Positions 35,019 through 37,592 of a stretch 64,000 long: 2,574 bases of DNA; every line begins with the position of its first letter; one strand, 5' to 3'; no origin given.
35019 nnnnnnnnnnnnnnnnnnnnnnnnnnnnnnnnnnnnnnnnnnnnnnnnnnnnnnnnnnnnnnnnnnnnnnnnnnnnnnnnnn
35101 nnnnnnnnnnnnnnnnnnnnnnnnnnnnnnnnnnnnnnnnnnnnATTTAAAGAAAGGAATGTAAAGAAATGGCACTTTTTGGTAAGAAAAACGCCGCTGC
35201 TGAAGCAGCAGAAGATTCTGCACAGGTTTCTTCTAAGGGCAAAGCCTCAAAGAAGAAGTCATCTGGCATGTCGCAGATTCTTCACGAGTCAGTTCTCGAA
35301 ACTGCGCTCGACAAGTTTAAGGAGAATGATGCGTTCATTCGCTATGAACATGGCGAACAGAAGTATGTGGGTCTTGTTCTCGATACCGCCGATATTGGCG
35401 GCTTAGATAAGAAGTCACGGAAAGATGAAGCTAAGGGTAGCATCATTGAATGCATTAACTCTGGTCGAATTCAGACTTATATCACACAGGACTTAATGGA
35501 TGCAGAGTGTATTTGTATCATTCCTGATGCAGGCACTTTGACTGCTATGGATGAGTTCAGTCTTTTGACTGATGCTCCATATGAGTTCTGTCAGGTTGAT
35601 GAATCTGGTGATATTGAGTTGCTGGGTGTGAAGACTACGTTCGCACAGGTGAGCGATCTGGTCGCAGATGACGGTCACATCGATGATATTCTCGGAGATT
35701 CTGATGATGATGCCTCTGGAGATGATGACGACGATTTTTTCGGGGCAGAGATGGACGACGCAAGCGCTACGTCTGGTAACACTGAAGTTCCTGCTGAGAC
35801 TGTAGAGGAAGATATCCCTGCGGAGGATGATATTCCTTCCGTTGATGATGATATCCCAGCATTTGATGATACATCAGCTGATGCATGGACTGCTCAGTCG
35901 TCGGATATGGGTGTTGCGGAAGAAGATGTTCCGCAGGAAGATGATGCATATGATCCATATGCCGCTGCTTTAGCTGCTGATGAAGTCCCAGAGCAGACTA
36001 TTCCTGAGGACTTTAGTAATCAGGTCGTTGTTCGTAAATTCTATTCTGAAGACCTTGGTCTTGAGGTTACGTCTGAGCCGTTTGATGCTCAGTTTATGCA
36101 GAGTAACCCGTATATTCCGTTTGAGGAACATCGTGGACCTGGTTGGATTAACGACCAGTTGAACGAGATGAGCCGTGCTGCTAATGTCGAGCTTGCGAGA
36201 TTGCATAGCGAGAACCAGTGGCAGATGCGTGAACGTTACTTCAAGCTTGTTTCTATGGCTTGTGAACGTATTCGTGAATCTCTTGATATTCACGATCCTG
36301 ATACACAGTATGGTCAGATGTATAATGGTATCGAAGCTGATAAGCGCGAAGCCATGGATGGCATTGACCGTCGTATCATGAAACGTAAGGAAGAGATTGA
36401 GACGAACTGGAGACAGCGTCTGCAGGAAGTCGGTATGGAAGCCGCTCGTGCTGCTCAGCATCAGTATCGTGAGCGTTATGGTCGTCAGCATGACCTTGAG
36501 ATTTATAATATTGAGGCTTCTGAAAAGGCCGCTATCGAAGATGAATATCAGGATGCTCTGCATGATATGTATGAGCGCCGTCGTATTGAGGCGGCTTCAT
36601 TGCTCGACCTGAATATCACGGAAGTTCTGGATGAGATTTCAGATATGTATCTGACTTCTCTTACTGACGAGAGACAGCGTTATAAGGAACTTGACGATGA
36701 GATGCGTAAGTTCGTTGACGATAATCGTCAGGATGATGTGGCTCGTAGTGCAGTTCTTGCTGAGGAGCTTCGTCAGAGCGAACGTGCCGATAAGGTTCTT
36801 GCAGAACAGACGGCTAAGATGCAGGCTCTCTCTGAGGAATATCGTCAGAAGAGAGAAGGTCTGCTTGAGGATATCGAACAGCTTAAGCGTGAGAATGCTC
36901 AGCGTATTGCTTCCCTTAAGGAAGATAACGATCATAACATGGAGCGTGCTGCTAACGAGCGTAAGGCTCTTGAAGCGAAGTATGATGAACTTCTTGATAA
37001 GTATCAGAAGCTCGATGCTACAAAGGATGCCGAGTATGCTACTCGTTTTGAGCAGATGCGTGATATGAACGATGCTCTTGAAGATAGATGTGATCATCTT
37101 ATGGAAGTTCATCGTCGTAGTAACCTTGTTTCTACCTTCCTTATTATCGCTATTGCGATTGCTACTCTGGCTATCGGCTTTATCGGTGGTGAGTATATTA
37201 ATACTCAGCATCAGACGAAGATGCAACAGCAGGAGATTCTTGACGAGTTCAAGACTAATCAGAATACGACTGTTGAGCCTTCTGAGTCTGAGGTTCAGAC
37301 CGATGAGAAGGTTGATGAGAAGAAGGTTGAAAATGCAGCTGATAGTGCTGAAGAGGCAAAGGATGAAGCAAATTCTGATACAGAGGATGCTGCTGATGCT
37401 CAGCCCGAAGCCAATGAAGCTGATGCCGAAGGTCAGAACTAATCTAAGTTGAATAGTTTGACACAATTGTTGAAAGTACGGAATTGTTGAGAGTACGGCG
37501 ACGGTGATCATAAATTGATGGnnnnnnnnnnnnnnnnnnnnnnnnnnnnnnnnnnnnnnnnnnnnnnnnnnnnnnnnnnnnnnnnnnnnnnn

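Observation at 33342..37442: Truncated ClpB-like double-AAA+ ATPase and acidic coiled-coil membrane protein immediately upstream of the coupling protein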

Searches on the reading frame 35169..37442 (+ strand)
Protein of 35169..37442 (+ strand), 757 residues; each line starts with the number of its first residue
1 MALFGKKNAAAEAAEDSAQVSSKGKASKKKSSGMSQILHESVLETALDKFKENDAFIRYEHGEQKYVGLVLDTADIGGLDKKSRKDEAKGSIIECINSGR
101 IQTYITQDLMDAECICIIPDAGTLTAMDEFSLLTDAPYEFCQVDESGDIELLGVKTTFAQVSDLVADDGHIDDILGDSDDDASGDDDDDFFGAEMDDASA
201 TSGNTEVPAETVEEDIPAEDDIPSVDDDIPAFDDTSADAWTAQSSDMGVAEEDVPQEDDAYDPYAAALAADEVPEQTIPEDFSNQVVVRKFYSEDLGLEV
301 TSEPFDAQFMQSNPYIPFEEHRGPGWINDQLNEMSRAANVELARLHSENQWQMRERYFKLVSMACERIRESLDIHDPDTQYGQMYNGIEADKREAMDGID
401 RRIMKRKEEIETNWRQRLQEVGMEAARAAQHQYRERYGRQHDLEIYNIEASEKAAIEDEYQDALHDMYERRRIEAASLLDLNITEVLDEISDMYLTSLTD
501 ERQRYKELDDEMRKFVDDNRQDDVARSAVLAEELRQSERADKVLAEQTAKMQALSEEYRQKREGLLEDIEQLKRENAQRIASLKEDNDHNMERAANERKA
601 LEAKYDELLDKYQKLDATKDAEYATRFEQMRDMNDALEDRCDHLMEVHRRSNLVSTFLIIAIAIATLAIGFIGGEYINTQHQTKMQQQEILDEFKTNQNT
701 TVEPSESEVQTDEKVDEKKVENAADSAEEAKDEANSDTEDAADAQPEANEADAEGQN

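Call 6: search_protein_families(library=pfam, proteins=[window:35169-37442:+], max_evalue=0.01)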
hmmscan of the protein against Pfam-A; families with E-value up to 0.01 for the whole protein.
window:35169-37442:+ (757 aa): 0 families

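Call 7: search_protein_families(library=ncbifam, proteins=[window:35169-37442:+], max_evalue=0.01)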
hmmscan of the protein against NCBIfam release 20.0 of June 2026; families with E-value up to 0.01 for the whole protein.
window:35169-37442:+ (757 aa): 0 families

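Call 35: find_homologous_proteins(query=window:35169-37442:+, max_evalue=0.00001)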
Query window:35169-37442:+ (757 aa): 175 proteins with E <= 0.00001 among 8000 candidates; the best 120 are listed.
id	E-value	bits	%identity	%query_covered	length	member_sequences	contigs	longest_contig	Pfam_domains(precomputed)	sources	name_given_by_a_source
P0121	0.0e+0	1605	98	100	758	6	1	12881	-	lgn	-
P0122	0.0e+0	1297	80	100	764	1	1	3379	-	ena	-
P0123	0.0e+0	1221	76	100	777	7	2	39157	-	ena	-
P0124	0.0e+0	1216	76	98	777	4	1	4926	-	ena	-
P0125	0.0e+0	1124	70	99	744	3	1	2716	-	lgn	-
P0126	0.0e+0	1121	73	92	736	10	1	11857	-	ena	-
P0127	0.0e+0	1120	73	92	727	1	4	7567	-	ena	-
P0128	0.0e+0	1120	73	92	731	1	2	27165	-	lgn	-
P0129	0.0e+0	1116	72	92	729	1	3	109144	-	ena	-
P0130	0.0e+0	1112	72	92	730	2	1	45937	-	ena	-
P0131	0.0e+0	1105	72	92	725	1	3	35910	-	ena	-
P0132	0.0e+0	1012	66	94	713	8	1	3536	-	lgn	-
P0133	1.2e-292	991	65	94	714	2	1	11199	-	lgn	-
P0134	4.6e-292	989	73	57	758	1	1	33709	-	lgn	-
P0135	1.5e-291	987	64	94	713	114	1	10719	-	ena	-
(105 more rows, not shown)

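Call 42: search_dna_similar(query=window:35169-37442:+, collection=plasmids, mode=protein, max_rows=40, max_evalue=0.0001)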
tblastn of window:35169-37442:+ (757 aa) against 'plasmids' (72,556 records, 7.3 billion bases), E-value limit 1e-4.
Records with a match: 3; places in all: 3; records where one place covers at least 80% of the query: 0.
Best place of each record, by identity: <60% 3.
By first word of the organism name: Streptomyces 1; Gordonia 1; Rhodococcus 1.
By predicted mobility (MOB-suite, as given by PLSDB): mobilizable 2; non-mobilizable 1.
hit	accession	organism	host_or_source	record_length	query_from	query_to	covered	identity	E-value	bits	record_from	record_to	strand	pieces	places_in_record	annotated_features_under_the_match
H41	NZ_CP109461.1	Streptomyces sp. NBC_01454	-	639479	34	654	66%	26.6%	8e-20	191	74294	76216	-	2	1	hypothetical protein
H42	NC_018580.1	Gordonia sp. KTR9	-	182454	34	587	55%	26.4%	1e-12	153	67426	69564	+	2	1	hypothetical protein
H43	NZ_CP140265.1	Rhodococcus fascians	cell culture,garbage dump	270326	34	587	55%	26.1%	3e-11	149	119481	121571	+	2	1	hypothetical protein (x2)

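Call 51: search_protein_families(library=padloc, proteins=[window:35169-37442:+], max_evalue=0.001)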
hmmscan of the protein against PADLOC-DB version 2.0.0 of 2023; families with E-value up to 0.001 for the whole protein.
window:35169-37442:+ (757 aa): 0 families

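Call 52: predict_structure(alignment_id=A1)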
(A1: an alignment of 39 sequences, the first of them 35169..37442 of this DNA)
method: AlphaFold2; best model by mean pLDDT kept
length: 757 residues; sequences in the alignment: 39
mean_pLDDT: 70.0   pTM: 0.35
mean pLDDT of the five models: 70.0, 70.0, 69.5, 68.3, 65.6
residues with pLDDT >= 90: 72; 70-90: 389; 50-70: 103; < 50: 193
segments of 3 or more residues with pLDDT < 50: 1-28, 180-261, 271-279, 281-289, 650-653, 698-726, 728-750
pLDDT, mean of each block of 10 residues (from residue 1): 38 35 39 68 83 85 86 81 70 85 87 88 88 87 86 87 84 71 40 40 34 40 38 37 39 38 55 42 46 63 77 83 86 90 87 85 85 89 93 91 89 85 62 82 86 91 91 87 88 87 91 89 83 83 80 82 84 83 82 83 83 80 75 67 52 53 60 53 62 58 37 38 45 41 46 51
secondary structure, 60 per line:
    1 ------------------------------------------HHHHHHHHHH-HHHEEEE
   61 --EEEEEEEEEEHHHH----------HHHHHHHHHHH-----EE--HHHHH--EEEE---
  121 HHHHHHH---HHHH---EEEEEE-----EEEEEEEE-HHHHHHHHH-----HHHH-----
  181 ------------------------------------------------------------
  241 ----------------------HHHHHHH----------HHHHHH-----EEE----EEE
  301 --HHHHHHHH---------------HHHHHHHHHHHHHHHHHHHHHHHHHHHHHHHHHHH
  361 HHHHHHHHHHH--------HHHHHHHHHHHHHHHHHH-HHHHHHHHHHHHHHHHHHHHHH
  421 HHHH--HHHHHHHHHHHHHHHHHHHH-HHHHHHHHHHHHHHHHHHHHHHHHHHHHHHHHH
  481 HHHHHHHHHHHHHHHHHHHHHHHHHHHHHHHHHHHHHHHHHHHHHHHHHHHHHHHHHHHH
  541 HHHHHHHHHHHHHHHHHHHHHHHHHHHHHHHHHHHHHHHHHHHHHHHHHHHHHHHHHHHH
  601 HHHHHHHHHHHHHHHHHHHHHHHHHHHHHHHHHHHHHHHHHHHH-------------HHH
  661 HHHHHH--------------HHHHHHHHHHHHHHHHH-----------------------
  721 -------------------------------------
elements in order (helices of 4 or more, strands of 3 or more residues): H43-52 E57-60 E63-72 H73-76 H87-97 H107-111 E114-117 H121-127 H131-134 E138-143 E149-156 H158-166 H172-175 H263-269 H280-285 E291-293 E298-300 H303-310 H326-371 H380-397 H399-424 H427-446 H448-644 H658-666 H681-697

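Call 54: fold_search(model_id=the predicted structure, library=pdb)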
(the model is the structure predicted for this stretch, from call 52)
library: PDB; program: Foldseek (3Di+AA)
matches with E <= 10: 532; with E <= 0.001: 0
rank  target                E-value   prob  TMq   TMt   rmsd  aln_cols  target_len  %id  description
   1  7aam_A                6.5e-02  0.97  0.15  0.33   9.0       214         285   11  Crystal structure of the F-BAR domain of PSTIPIP1 bound to the CTH domain of the phosphatase LYP (released 2022-02-23)
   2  7aal_A                8.5e-02  0.95  0.15  0.33   9.1       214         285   11  Crystal structure of the F-BAR domain of PSTIPIP1, G258A mutant (released 2022-02-23)
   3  2efl                  1.3e-01  0.69  0.12  0.24   9.9       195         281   15  Crystal structure of the EFC domain of formin-binding protein 17 (released 2007-05-29)
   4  9e5c_1t               1.3e-01  0.25  0.08  0.06  53.7       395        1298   15  Cryo-EM structure of 96 nm repeat of microtubule doublet from T. brucei flagellum (released 2025-03-12)
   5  7aan_B                1.3e-01  0.85  0.14  0.31   9.8       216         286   12  Crystal structure of the F-BAR domain of PSTIPIP1 (released 2022-02-23)
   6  9a6c_A                1.6e-01  0.10  0.06  0.07  33.8       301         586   11  Integrative model of YYDD-YYDB by crosslinking MS and deep learning (released 2024-09-18)
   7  6djl_C                1.8e-01  0.54  0.09  0.25  20.9       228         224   11  Crystal structure of the Rab11 GEF SH3BP5 bound to nucleotide free Rab11A (released 2018-09-26)
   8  7n6g_3W               1.9e-01  0.33  0.11  0.17  21.1       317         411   15  C1 of central pair (released 2022-05-18)
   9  7aam_B                2.0e-01  0.95  0.16  0.35   8.4       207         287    9  Crystal structure of the F-BAR domain of PSTIPIP1 bound to the CTH domain of the phosphatase LYP (released 2022-02-23)
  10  2efk                  2.0e-01  0.28  0.08  0.19  18.3       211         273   13  Crystal structure of the EFC domain of Cdc42-interacting protein 4 (released 2007-05-29)
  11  6th1                  2.0e-01  0.21  0.09  0.16  45.4       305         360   11  IE1 from rat cytomegalovirus (released 2020-11-25)
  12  6djl_E                2.1e-01  0.51  0.10  0.24  21.9       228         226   13  Crystal structure of the Rab11 GEF SH3BP5 bound to nucleotide free Rab11A (released 2018-09-26)
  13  3qwe                  2.3e-01  0.89  0.14  0.32   8.7       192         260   13  Crystal structure of the N-terminal domain of the GEM interacting protein (released 2011-03-23)
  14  6djl_B                2.3e-01  0.47  0.09  0.25  22.3       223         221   12  Crystal structure of the Rab11 GEF SH3BP5 bound to nucleotide free Rab11A (released 2018-09-26)
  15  4wpe                  2.8e-01  0.75  0.14  0.29   9.3       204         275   10  Crystal Structure of Hof1p F-BAR domain (released 2014-12-24)
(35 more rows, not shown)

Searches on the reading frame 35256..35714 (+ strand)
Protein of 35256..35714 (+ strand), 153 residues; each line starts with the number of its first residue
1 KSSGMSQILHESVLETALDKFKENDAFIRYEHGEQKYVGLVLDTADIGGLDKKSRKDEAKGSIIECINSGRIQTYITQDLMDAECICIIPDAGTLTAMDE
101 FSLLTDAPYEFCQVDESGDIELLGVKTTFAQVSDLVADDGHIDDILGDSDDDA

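Call 66: predict_structure(alignment_id=A2)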
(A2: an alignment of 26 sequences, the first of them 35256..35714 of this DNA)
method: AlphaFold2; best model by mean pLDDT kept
length: 153 residues; sequences in the alignment: 26
mean_pLDDT: 89.8   pTM: 0.85
mean pLDDT of the five models: 89.8, 88.9, 87.7, 86.2, 85.2
residues with pLDDT >= 90: 112; 70-90: 32; 50-70: 5; < 50: 4
segments of 3 or more residues with pLDDT < 50: 151-153
pLDDT, mean of each block of 10 residues (from residue 1): 78 92 92 89 93 86 94 94 94 95 96 93 95 92 81 39
secondary structure, 60 per line:
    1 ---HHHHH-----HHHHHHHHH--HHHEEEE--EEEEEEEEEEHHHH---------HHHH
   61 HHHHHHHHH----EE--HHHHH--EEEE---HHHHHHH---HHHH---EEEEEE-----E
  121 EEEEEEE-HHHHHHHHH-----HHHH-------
elements in order: H4-8 H14-22 E28-31 E34-43 H44-47 H57-69 H78-82 E85-88 H92-98 H102-105 E109-114 E120-127 H129-137 H143-146
